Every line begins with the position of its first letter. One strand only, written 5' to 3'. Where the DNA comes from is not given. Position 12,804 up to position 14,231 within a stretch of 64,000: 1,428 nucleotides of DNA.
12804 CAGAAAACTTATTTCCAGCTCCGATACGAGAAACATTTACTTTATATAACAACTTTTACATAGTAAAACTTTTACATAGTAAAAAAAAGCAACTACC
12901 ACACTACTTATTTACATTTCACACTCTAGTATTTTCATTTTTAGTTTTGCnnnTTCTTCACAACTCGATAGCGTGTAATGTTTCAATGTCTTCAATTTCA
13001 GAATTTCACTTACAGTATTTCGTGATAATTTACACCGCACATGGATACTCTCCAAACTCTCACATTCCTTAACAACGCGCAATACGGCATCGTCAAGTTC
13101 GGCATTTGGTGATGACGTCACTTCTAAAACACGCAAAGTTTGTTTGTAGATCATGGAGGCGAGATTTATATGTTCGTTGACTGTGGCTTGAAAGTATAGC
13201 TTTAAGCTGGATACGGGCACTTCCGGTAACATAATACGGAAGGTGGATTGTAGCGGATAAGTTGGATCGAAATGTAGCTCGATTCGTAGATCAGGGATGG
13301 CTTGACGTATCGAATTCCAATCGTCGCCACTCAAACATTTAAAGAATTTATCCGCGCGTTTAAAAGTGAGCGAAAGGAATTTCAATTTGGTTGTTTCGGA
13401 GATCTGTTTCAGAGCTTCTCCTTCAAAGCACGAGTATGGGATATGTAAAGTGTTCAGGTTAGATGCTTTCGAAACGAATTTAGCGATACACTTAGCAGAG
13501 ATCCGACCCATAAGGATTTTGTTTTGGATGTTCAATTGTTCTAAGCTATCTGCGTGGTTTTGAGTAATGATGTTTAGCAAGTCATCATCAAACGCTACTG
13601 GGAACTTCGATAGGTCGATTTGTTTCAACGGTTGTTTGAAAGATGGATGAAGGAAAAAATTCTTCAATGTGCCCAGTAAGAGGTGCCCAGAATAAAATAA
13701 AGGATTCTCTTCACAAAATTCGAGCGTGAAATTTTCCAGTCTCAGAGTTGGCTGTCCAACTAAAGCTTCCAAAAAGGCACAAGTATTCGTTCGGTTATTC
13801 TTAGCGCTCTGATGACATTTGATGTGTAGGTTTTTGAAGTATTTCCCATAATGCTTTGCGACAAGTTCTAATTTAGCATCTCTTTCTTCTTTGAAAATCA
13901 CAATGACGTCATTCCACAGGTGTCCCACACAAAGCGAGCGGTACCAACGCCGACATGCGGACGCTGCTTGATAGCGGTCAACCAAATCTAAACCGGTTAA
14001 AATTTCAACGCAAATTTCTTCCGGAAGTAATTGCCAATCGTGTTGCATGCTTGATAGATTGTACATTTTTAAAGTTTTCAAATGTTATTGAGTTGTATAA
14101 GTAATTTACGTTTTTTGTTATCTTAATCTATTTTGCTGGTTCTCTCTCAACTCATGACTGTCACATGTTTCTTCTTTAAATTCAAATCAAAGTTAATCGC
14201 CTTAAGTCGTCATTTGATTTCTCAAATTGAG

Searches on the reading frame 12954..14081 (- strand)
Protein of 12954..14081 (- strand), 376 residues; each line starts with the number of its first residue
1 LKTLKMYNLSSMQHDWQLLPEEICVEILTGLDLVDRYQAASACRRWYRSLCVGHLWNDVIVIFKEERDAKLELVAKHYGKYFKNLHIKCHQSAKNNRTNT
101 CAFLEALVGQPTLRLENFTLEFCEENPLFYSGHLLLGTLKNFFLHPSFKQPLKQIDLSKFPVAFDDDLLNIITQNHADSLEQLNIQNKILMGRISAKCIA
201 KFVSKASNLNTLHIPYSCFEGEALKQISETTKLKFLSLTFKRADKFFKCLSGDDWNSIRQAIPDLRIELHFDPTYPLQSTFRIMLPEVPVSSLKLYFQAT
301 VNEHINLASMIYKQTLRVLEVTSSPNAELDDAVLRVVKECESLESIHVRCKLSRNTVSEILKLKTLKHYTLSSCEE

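Call 76: search_protein_families(library=pfam, proteins=[window:12954-14081:-], max_evalue=0.001)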
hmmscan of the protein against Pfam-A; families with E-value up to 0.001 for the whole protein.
window:12954-14081:- (376 aa): 2 families
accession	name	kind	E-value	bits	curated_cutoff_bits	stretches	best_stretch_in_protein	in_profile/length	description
PF12937.12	F-box-like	-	3.6e-09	36.7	24.3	1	16-59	1-44/47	F-box-like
PF00646.38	F-box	-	0.00026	21.2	20.5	1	16-50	1-35/43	F-box domain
